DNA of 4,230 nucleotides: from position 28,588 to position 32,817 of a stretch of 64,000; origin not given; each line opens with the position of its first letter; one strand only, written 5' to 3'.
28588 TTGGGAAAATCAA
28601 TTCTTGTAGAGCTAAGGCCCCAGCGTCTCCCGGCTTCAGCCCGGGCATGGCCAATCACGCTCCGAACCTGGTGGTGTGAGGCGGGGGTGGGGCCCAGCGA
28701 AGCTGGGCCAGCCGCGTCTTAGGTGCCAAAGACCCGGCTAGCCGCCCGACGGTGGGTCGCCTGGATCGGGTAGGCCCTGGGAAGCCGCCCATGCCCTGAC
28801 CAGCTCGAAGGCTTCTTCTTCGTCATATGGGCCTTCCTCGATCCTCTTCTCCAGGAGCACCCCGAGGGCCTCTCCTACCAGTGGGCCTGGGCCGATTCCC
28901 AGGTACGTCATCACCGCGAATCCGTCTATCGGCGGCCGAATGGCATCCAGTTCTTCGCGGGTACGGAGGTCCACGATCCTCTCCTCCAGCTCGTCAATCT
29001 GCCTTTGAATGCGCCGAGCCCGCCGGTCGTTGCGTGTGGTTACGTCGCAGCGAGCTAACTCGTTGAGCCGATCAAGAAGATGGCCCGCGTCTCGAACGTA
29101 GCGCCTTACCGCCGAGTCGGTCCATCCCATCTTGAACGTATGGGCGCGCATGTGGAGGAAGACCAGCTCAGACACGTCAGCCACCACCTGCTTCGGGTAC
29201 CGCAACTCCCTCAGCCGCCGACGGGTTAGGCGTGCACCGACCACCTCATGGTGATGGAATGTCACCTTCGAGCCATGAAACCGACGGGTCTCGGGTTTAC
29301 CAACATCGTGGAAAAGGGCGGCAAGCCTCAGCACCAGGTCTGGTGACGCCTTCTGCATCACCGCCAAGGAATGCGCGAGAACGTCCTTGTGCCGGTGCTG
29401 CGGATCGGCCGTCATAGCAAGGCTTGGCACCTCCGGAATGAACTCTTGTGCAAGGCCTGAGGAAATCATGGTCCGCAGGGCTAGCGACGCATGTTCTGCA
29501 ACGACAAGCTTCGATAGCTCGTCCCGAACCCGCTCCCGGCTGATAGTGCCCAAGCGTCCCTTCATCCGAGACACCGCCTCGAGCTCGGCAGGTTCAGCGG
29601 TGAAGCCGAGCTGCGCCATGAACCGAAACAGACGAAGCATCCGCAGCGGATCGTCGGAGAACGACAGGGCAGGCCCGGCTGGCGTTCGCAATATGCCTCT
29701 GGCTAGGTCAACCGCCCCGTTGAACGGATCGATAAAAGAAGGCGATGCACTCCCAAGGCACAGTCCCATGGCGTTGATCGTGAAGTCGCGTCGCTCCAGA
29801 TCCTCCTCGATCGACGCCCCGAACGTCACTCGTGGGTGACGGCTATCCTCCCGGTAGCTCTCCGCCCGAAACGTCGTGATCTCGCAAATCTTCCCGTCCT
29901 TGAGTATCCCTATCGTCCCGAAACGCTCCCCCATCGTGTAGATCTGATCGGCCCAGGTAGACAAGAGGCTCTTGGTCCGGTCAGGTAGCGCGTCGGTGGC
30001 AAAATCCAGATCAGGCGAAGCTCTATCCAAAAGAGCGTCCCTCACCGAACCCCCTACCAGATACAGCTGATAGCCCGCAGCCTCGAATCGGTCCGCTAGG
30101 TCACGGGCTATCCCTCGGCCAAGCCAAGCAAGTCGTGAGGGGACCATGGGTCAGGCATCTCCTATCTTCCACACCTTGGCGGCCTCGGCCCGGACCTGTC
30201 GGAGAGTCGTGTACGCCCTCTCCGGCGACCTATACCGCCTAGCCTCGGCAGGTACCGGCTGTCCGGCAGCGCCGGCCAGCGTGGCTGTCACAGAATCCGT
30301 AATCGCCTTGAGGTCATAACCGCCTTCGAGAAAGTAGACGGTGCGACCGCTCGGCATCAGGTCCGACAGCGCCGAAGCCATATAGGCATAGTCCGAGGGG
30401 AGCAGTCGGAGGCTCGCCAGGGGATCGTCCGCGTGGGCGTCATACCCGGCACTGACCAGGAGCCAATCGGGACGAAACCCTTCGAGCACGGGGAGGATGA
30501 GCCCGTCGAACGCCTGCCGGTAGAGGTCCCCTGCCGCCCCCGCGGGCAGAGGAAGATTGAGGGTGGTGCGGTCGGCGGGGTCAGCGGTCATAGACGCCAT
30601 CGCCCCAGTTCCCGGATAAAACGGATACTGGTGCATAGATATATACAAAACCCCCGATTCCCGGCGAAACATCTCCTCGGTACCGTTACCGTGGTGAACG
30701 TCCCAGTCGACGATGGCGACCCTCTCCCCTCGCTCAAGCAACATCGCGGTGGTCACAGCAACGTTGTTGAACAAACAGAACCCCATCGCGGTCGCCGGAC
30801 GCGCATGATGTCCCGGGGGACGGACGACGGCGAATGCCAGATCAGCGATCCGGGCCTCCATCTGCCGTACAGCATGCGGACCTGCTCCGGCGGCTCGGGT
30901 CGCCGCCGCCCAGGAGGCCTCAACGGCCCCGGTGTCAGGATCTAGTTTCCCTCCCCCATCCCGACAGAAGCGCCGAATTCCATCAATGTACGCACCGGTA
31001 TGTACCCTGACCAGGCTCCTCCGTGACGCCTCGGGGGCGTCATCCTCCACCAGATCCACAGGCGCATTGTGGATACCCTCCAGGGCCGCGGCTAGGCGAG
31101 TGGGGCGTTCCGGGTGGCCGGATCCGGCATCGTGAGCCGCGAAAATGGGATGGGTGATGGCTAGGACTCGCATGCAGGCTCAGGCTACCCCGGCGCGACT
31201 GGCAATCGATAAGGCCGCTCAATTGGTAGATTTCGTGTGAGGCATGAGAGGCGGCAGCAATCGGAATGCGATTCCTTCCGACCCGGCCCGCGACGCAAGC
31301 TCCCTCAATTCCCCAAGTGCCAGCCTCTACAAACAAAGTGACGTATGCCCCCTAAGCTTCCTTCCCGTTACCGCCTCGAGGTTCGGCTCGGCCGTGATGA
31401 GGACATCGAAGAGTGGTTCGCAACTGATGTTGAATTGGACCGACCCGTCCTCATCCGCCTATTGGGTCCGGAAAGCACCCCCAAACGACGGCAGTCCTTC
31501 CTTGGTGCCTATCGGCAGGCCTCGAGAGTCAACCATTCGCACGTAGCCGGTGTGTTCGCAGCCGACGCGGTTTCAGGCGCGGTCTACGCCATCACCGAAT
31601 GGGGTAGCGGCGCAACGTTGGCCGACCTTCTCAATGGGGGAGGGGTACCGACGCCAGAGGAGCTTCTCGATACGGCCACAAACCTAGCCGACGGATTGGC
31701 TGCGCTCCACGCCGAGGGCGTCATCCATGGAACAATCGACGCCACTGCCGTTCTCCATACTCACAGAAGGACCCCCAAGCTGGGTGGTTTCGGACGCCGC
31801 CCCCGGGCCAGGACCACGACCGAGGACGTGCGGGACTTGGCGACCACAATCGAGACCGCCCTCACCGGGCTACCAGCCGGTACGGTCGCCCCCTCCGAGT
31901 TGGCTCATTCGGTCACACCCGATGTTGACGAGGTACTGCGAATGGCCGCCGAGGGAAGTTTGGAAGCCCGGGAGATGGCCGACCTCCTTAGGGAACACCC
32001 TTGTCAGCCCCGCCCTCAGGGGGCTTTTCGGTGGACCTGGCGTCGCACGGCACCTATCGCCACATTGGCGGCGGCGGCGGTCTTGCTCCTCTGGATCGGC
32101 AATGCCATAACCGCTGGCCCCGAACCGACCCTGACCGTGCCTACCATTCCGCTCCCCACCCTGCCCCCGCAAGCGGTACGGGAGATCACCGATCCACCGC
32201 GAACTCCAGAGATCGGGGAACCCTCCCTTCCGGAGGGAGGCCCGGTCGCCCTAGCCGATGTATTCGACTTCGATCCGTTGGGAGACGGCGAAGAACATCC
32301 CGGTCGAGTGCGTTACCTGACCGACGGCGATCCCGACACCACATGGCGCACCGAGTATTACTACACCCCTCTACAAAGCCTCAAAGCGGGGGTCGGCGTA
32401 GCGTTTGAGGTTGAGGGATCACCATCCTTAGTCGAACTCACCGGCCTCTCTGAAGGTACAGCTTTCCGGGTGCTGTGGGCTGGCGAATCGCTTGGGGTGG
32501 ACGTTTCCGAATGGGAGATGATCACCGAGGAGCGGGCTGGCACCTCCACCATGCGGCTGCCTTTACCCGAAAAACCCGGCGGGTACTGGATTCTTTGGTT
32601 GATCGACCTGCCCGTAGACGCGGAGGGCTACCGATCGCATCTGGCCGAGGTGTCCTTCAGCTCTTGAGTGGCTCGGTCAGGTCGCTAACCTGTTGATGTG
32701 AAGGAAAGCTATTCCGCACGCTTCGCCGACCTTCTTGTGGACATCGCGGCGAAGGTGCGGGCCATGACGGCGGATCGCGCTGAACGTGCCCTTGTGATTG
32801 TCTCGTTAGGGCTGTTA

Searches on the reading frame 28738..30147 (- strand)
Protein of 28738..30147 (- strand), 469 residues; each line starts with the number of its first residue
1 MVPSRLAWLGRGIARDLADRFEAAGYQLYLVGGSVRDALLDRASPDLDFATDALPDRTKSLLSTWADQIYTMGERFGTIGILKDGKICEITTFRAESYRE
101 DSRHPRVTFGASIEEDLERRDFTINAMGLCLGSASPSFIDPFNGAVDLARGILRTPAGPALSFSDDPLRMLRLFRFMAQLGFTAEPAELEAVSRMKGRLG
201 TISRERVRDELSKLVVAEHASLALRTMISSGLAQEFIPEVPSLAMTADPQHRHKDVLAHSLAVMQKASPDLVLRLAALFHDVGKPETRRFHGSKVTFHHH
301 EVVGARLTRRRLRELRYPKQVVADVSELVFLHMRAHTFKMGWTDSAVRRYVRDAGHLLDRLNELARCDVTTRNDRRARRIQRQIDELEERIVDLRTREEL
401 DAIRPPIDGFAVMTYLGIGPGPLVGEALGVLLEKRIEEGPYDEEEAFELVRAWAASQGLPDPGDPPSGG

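Call 37: search_protein_families(library=pfam, proteins=[window:28738-30147:-], max_evalue=0.00001)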
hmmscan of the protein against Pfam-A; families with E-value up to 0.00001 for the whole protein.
window:28738-30147:- (469 aa): 3 families
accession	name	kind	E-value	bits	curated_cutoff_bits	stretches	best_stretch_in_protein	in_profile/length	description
PF01743.26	PolyA_pol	-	2.6e-34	118.7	23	1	28-154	1-126/126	Poly A polymerase head domain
PF12627.12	PolyA_pol_RNAbd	-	1.1e-12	47.9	22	1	181-240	1-60/64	Probable RNA and SrmB- binding site of polymerase A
PF01966.28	HD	-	1e-09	39.1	22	1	257-348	2-93/116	HD domain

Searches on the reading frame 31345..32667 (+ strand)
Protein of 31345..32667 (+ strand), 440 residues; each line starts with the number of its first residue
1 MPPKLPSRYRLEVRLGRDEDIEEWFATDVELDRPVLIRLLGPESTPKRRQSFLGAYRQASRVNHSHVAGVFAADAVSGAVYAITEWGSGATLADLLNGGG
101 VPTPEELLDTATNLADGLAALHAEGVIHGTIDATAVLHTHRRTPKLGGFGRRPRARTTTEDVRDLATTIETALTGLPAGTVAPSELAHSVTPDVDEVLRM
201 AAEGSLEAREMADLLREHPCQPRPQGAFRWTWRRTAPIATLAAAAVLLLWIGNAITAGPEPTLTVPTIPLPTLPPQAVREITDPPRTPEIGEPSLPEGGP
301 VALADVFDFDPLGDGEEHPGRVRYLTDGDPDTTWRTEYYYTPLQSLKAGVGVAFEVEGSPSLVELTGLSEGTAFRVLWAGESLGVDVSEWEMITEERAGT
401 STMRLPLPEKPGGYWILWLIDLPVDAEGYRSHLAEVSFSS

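Call 37: search_protein_families(library=pfam, proteins=[window:31345-32667:+], max_evalue=0.00001)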
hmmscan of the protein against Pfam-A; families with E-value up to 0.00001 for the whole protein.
window:31345-32667:+ (440 aa): 1 family
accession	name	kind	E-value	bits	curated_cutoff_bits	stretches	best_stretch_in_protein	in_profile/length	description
PF07714.23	PK_Tyr_Ser-Thr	-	9.2e-09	35.4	23.1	1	31-151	27-148/258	Protein tyrosine and serine/threonine kinase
